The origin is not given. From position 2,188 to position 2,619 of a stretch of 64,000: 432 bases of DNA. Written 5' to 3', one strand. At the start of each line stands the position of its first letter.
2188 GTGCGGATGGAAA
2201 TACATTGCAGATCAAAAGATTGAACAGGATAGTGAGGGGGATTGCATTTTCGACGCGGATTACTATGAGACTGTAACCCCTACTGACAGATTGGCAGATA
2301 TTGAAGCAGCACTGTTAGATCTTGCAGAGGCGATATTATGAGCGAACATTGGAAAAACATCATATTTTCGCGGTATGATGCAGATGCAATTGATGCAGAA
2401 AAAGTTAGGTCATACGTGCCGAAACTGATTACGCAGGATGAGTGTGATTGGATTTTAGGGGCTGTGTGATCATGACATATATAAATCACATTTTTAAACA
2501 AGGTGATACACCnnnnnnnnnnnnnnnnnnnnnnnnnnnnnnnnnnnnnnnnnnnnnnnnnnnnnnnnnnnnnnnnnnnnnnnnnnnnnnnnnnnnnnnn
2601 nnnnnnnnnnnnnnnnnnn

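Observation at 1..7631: Duplicated receptor-binding cassettes, each ending in a conserved ~100-aa acidic protein and an unannotated 43-44-aa micro-ORF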

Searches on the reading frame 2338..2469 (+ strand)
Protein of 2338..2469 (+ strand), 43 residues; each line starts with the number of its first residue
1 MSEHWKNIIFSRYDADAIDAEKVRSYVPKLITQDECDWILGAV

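Call 3: search_protein_families(library=pfam, proteins=[window:2338-2469:+], max_evalue=1)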
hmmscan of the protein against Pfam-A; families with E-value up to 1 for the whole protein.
window:2338-2469:+ (43 aa): 1 family
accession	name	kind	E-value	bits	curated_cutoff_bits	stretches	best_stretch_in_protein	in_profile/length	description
PF09693.15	Phage_XkdX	-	0.0026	18.2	23.5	1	12-36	7-32/40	Phage uncharacterised protein (Phage_XkdX)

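Call 4: search_protein_families(library=phrogs, proteins=[window:2338-2469:+], max_evalue=0.1)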
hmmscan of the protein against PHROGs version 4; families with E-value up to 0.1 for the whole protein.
window:2338-2469:+ (43 aa): 1 family
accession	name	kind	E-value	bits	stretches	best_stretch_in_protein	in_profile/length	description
phrog_134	-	unknown function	0.0079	16.9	1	2-41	11-51/73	-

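Call 107: list_cluster_members(proteins=[window:2338-2469:+, window:7497-7631:+, window:2069-2341:+, window:7177-7497:+])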
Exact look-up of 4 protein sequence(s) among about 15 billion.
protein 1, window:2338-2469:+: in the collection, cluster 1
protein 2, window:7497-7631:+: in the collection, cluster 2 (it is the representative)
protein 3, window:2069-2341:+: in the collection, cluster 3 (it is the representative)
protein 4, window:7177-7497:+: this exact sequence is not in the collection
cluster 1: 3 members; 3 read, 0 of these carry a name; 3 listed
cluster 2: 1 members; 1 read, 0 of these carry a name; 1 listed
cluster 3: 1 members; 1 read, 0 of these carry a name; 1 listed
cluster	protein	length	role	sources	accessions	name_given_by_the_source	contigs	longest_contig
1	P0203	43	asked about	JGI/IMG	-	-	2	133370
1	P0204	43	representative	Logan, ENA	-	-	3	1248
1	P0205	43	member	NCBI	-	-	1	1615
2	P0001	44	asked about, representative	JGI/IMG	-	-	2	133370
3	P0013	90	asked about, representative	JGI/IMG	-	-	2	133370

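Call 118: search_protein_families(library=ncbifam, proteins=[window:2338-2469:+], max_evalue=0.01)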
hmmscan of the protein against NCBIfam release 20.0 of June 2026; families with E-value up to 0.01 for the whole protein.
window:2338-2469:+ (43 aa): 0 families
